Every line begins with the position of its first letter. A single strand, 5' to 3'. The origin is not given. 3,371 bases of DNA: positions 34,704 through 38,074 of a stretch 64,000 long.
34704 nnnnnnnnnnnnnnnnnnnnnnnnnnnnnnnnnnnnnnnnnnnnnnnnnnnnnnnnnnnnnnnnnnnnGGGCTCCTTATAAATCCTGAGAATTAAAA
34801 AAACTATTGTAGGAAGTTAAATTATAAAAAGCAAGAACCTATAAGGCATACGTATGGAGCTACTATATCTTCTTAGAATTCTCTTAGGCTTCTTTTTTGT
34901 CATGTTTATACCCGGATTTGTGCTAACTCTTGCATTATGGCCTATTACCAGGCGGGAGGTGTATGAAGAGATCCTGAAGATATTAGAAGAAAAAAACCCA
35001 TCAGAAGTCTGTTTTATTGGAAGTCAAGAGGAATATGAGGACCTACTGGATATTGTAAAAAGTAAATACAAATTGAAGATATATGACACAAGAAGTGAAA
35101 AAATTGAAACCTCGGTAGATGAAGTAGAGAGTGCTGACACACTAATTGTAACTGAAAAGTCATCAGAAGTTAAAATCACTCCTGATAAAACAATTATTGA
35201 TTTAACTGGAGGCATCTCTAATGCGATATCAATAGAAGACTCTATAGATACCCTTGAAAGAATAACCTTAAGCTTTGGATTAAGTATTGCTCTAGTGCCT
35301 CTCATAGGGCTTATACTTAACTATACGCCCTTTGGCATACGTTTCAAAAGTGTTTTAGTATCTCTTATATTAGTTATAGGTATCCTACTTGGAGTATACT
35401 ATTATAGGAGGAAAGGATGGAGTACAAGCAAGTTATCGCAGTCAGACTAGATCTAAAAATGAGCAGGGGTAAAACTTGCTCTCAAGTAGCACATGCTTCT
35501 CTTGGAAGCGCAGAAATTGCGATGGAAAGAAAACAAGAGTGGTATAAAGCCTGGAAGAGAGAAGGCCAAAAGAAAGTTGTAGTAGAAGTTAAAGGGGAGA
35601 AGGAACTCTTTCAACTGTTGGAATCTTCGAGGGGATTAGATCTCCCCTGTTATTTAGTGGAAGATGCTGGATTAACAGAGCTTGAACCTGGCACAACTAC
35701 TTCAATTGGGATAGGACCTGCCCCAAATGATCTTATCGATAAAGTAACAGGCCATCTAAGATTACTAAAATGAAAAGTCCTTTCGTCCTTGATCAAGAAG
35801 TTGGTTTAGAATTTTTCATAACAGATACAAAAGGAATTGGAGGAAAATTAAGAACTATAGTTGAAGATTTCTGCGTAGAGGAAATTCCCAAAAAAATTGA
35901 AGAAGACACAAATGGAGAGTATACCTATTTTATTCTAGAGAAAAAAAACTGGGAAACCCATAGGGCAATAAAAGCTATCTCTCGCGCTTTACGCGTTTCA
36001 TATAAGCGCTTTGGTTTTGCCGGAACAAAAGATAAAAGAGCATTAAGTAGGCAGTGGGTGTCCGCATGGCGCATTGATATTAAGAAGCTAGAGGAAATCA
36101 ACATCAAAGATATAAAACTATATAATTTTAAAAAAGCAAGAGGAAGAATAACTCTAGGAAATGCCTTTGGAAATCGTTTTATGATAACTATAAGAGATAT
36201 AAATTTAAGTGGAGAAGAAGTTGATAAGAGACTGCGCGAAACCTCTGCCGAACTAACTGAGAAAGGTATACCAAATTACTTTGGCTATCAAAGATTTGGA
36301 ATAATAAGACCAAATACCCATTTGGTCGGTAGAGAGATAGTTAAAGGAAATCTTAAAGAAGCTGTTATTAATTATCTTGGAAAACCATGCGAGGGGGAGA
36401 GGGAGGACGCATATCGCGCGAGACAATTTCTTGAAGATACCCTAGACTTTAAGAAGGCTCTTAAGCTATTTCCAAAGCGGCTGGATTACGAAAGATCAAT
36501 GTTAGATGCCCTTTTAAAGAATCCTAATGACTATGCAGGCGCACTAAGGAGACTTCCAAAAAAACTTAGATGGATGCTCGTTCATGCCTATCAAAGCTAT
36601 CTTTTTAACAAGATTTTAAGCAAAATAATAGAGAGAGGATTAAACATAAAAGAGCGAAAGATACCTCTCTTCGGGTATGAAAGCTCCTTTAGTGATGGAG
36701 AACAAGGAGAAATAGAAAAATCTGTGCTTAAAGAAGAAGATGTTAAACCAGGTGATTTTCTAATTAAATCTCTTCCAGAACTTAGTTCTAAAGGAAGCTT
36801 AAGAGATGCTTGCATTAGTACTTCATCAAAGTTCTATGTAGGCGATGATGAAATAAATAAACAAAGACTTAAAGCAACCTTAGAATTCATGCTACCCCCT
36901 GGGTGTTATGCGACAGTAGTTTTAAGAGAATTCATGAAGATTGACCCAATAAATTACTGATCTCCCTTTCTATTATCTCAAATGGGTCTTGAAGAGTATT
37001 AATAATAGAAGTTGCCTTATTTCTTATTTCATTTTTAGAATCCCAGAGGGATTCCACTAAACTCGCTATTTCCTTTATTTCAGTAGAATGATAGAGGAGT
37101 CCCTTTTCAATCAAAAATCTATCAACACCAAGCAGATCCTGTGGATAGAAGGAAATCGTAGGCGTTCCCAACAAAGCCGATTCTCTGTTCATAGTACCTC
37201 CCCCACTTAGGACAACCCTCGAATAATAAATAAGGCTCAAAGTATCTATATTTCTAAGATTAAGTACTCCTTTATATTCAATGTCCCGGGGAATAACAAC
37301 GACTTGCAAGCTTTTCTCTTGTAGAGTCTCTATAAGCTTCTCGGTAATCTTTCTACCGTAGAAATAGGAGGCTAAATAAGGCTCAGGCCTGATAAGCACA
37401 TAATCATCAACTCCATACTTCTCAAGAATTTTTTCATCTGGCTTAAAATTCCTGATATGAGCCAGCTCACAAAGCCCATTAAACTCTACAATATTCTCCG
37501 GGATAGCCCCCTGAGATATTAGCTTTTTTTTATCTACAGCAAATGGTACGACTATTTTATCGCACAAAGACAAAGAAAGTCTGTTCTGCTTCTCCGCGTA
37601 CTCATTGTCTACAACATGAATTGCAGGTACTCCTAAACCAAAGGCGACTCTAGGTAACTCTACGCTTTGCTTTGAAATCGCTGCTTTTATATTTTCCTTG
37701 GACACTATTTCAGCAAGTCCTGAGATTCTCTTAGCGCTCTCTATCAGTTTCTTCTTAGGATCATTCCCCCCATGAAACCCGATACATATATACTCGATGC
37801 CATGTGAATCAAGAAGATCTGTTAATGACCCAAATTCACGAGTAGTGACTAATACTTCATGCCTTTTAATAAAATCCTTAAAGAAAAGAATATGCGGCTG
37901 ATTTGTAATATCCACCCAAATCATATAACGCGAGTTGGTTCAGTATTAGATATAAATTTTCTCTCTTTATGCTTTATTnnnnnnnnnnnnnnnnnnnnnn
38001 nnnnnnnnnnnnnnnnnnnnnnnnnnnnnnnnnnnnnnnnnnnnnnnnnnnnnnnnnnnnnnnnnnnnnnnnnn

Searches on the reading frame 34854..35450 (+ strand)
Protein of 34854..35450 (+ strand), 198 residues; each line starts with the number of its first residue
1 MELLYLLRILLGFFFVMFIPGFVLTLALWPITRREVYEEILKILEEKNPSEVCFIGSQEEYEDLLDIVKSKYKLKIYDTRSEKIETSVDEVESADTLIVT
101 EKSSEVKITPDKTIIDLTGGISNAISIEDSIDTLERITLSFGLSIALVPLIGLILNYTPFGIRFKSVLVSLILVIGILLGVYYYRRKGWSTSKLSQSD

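Call 35: search_protein_families(library=pfam, proteins=[window:34854-35450:+], max_evalue=0.00001)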
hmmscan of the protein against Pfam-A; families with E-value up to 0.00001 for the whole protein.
window:34854-35450:+ (198 aa): 1 family
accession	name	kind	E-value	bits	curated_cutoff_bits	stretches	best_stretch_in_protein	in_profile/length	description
PF07760.16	DUF1616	-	2.1e-26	93.2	31.6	1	124-188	55-119/307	Protein of unknown function (DUF1616)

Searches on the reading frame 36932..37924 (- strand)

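Call 3: search_protein_families(library=pfam, proteins=[window:36932-37924:-], max_evalue=0.01)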
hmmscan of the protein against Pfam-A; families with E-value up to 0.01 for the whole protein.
window:36932-37924:- (330 aa): 1 family
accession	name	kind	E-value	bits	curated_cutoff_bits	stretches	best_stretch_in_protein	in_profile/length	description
PF04007.18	DUF354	-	2e-91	307.1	22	1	2-324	3-346/349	Protein of unknown function (DUF354)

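Call 4: search_protein_families(library=ncbifam, proteins=[window:36932-37924:-], max_evalue=0.01)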
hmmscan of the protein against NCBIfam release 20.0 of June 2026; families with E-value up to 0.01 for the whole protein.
window:36932-37924:- (330 aa): 0 families
